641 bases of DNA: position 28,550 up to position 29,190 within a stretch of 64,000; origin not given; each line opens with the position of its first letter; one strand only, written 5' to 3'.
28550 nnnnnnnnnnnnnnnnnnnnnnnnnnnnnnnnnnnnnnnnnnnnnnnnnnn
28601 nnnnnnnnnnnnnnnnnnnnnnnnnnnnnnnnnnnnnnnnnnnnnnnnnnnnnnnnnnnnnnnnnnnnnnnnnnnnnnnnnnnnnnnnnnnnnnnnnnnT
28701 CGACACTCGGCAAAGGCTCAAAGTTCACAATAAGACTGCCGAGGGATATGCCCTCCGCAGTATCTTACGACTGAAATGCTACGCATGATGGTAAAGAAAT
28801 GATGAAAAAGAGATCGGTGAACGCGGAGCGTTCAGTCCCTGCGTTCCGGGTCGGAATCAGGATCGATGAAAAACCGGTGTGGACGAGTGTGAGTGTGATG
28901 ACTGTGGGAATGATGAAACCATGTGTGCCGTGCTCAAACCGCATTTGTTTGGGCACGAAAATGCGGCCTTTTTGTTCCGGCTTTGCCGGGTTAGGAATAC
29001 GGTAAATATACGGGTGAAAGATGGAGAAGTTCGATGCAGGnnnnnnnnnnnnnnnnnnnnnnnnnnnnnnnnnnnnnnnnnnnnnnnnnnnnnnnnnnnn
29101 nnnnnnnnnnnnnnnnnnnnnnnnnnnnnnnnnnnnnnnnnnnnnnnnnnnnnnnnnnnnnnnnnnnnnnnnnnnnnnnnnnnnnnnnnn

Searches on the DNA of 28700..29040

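Call 96: search_rna_families(source=window, start=28700, end=29040, threshold=evalue, max_evalue=10, show_alignments=2)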
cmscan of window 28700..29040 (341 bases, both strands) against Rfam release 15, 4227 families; matches with E-value up to 10: 6.
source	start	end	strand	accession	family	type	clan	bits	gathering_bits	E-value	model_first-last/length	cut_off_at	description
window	28795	28833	+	RF01140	sR20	Gene; snRNA; snoRNA; CD-box;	-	13.4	44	3.4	1-56/56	no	Small nucleolar RNA sR20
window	28956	29014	+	RF00736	mir-320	Gene; miRNA;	-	13.2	55.5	3.4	1-76/76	no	mir-320 microRNA precursor family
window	28936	29034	-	RF02236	asX2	Gene; sRNA;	-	13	70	5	1-87/87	no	Xanthomonas sRNA asX2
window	28795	28829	+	RF01144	sR17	Gene; snRNA; snoRNA; CD-box;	-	11.4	36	3.3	1-55/55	no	Small nucleolar RNA sR17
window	28781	28829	+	RF01120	sR33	Gene; snRNA; snoRNA; CD-box;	-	11.4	37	7.1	1-55/55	no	Small nucleolar RNA sR33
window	28795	28815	+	RF01133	sR3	Gene; snRNA; snoRNA; CD-box;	-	8.8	41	7.3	1-55/55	no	Small nucleolar RNA sR3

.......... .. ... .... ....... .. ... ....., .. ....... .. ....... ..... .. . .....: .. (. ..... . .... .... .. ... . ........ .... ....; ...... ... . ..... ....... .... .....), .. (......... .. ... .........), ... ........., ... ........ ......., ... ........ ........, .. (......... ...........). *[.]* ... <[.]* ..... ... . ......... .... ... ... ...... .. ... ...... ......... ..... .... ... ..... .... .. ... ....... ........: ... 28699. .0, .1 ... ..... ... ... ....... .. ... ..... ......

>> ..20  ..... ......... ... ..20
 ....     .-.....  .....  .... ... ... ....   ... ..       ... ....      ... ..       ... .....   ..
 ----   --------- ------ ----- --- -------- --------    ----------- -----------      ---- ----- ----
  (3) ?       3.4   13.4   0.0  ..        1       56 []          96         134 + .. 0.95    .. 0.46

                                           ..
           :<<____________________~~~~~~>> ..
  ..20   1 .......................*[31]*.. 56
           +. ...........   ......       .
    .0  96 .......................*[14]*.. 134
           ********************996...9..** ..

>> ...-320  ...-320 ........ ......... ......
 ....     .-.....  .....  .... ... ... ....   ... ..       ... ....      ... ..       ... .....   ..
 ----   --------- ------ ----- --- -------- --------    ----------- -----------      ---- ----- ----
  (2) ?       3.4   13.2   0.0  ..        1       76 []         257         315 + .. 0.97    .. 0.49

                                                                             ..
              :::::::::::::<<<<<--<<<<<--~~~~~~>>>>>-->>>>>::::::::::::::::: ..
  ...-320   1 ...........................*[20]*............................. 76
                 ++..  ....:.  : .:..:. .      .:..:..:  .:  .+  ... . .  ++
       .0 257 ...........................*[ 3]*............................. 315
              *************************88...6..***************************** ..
